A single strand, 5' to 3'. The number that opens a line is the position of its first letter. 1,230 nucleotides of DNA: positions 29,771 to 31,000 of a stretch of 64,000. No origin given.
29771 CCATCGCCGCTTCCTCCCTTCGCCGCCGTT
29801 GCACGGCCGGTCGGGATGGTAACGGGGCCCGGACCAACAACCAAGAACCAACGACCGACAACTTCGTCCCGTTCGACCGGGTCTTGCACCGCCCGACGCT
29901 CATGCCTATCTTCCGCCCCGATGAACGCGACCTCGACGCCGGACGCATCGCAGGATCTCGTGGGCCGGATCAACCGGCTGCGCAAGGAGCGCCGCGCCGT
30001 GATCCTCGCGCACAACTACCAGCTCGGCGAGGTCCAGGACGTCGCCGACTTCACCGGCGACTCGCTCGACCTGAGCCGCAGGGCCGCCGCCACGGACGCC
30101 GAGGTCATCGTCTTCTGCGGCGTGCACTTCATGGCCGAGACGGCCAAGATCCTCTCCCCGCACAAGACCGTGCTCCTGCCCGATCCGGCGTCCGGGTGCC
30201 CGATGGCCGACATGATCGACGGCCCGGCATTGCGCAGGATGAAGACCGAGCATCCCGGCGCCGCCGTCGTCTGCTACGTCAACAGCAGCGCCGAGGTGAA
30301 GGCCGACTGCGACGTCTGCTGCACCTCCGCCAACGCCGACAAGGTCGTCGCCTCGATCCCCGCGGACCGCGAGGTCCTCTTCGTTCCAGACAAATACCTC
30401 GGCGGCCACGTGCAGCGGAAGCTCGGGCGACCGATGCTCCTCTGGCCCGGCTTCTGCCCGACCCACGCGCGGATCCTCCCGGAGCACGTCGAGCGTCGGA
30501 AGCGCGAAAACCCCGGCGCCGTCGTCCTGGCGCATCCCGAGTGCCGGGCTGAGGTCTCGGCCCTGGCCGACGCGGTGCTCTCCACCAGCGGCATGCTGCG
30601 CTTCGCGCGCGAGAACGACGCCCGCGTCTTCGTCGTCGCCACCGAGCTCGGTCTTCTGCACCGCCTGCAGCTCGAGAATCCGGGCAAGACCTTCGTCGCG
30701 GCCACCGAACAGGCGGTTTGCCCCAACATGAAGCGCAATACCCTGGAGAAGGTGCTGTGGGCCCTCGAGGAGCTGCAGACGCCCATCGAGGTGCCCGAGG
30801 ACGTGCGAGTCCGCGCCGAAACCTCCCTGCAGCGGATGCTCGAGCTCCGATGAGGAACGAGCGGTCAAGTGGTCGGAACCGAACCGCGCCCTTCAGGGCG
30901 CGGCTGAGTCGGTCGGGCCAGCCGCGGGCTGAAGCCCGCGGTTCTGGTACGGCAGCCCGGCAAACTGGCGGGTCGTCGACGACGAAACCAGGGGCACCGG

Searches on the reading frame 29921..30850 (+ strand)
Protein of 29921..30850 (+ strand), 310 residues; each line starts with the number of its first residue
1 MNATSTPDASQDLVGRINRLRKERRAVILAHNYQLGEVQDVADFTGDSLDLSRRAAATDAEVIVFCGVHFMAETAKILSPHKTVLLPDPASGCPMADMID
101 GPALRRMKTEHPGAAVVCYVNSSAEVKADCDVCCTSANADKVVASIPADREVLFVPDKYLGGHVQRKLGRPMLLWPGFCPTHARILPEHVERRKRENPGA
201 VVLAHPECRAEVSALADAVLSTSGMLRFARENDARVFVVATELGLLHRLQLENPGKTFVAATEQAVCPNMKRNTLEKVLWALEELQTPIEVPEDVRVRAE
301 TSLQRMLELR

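Call 21: find_encoding_contigs(protein=window:29921-30850:+, flank=10000, max_places=6)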
Protein seq(310 aa) (310 aa): no gene with exactly this product is on record in the collection.
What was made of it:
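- On Dispersed intergenic short tandem repeats (heptamer SSR or STRR-like): The source contig could not be retrieved (call 21).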

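Call 26: find_homologous_proteins(query=window:29921-30850:+)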
Query window:29921-30850:+ (310 aa): 8000 proteins with E <= 0.001 among 8000 candidates; the best 120 are listed.
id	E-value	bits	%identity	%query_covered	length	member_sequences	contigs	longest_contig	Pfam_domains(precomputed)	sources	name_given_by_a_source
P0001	1.1e-203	693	100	100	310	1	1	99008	PF02445.22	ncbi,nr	ncbi:MAG: quinolinate synthase NadA [Deltaproteobacteria bacterium]|nr:quinolinate synthase NadA [De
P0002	3.6e-185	632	91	98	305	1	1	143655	PF02445.22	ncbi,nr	ncbi:MAG: quinolinate synthase NadA [Deltaproteobacteria bacterium]|nr:quinolinate synthase NadA [De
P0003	9.4e-178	608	87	100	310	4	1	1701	PF02445.22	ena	-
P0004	4.9e-167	573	82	100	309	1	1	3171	PF02445.22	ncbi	-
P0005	3.1e-166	570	82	100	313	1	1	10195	PF02445.22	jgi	jgi:quinolinate synthase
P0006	4.5e-164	563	82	99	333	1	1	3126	PF02445.22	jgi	jgi:quinolinate synthase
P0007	6.1e-164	563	80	100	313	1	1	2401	PF02445.22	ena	-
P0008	1.3e-162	558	81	99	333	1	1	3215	PF02445.22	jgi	-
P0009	4.4e-162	556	79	100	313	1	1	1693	PF02445.22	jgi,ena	-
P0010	5.3e-162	556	79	100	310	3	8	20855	PF02445.22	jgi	jgi:quinolinate synthase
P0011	1.1e-160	552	79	100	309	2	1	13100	PF02445.22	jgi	jgi:quinolinate synthase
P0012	2.1e-159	548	78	99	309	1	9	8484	PF02445.22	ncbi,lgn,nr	ncbi:MAG: quinolinate synthase NadA [Myxococcales bacterium]|nr:quinolinate synthase NadA [Myxococca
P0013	2.4e-158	544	81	92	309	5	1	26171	PF02445.22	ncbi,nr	ncbi:MAG: quinolinate synthase NadA [Deltaproteobacteria bacterium]|nr:quinolinate synthase NadA [De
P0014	2.1e-156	538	80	92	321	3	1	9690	PF02445.22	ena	-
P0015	2.0e-155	535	79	98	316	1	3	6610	PF02445.22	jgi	jgi:quinolinate synthase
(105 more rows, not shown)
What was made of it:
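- Tried and rejected: An exact NadA look-up found nothing on record (call 21), although a 100%-identical protein is listed from a 99-kb NCBI MAG contig (call 26).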

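Call 27: find_encoding_contigs(protein=P0002, flank=10000, max_places=3)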
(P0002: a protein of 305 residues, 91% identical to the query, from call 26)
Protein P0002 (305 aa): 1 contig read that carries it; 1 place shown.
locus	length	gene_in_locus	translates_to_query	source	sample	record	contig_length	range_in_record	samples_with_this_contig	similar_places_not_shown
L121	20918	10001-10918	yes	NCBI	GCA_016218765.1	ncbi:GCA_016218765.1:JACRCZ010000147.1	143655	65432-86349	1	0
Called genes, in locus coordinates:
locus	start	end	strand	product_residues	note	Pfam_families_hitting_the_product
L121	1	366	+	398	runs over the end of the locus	-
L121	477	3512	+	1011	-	PF11617:Cu-binding_MopE (weak)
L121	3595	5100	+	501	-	PF05576:Peptidase_S37, PF05577:Peptidase_S28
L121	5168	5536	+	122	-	PF07238:PilZ (weak)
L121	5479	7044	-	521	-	-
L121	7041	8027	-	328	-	-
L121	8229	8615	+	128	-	-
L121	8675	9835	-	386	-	-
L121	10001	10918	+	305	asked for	PF02445:NadA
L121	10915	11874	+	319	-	PF06508:QueC (faint)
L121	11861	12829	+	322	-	PF04055:Radical_SAM, PF06968:BATS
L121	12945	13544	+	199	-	-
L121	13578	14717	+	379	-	PF00733:Asn_synthase (weak), PF02540:NAD_synthase (faint), PF03054:tRNA_Me_trans, PF20259:tRNA_Me_trans_M, PF20258:tRNA_Me_trans_C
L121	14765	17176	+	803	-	PF11617:Cu-binding_MopE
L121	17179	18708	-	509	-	-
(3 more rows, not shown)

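Call 28: find_encoding_contigs(protein=P0013, flank=10000, max_places=3)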
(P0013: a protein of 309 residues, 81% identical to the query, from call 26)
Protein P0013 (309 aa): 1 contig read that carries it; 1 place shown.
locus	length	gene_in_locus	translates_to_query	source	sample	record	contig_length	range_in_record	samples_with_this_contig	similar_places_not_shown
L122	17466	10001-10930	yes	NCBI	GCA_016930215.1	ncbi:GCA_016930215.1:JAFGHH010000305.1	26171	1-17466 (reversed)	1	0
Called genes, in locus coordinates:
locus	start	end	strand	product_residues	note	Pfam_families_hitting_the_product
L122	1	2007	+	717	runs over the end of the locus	PF07715:Plug, PF00593:TonB_dep_Rec_b-barrel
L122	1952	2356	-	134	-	PF00126:HTH_1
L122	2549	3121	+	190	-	-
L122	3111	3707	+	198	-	-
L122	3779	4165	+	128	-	-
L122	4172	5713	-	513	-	-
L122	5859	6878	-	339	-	-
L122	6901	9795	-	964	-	-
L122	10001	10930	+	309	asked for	PF02445:NadA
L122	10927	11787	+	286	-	-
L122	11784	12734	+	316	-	PF04055:Radical_SAM, PF06968:BATS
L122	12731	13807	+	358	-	PF00733:Asn_synthase (weak), PF03054:tRNA_Me_trans, PF20259:tRNA_Me_trans_M, PF20258:tRNA_Me_trans_C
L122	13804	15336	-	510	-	PF02074:Peptidase_M32 (faint)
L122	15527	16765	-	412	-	PF04389:Peptidase_M28, PF01546:Peptidase_M20, PF07687:M20_dimer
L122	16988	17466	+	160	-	PF14681:UPRTase, PF00156:Pribosyltran (weak)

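Call 60: find_encoding_contigs(protein=P0003, flank=1500, max_places=2)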
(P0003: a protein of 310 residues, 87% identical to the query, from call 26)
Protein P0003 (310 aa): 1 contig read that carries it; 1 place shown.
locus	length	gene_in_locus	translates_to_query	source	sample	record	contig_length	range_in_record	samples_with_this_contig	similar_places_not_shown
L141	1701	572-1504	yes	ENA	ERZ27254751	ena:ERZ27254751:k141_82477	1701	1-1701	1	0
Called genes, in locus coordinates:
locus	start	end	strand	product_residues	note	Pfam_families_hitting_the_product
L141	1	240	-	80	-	?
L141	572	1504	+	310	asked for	PF02445:NadA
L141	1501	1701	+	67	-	?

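Call 61: find_encoding_contigs(protein=P0005, flank=3000, max_places=2)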
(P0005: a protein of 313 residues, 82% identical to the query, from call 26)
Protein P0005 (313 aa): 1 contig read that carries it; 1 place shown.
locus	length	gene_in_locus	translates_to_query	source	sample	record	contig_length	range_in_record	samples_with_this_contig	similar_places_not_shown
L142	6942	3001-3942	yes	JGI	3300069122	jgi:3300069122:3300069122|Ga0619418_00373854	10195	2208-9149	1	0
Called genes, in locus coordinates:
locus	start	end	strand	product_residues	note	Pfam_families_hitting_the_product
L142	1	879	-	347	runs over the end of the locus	PF00657:Lipase_GDSL, PF13472:Lipase_GDSL_2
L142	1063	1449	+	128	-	-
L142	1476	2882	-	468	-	-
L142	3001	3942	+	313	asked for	PF02445:NadA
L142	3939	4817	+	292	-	-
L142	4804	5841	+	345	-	PF04055:Radical_SAM, PF06968:BATS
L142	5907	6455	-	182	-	-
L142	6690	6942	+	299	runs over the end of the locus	PF13240:Zn_Ribbon_1 (weak)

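Call 62: find_encoding_contigs(protein=P0010, flank=3000, max_places=3)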
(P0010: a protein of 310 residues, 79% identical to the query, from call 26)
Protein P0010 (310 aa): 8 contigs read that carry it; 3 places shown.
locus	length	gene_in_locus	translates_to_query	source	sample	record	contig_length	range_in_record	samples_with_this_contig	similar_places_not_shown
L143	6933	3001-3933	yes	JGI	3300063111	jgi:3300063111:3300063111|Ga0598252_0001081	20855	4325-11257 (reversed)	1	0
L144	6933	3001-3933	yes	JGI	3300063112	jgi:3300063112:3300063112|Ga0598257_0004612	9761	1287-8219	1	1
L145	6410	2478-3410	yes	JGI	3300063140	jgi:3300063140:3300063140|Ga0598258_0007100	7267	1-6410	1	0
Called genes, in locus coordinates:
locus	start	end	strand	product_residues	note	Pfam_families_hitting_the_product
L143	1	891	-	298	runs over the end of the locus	-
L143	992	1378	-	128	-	-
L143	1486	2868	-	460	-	-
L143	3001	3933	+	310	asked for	PF02445:NadA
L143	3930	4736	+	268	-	PF06508:QueC (weak)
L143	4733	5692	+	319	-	PF04055:Radical_SAM, PF06968:BATS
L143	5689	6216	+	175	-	PF00733:Asn_synthase (weak), PF03054:tRNA_Me_trans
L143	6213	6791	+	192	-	PF20259:tRNA_Me_trans_M, PF20258:tRNA_Me_trans_C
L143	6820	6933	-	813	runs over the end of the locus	-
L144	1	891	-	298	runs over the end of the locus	-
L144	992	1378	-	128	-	-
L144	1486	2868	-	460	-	-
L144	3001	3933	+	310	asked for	PF02445:NadA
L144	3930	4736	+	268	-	PF06508:QueC (weak)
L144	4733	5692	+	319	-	PF04055:Radical_SAM, PF06968:BATS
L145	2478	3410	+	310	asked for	PF02445:NadA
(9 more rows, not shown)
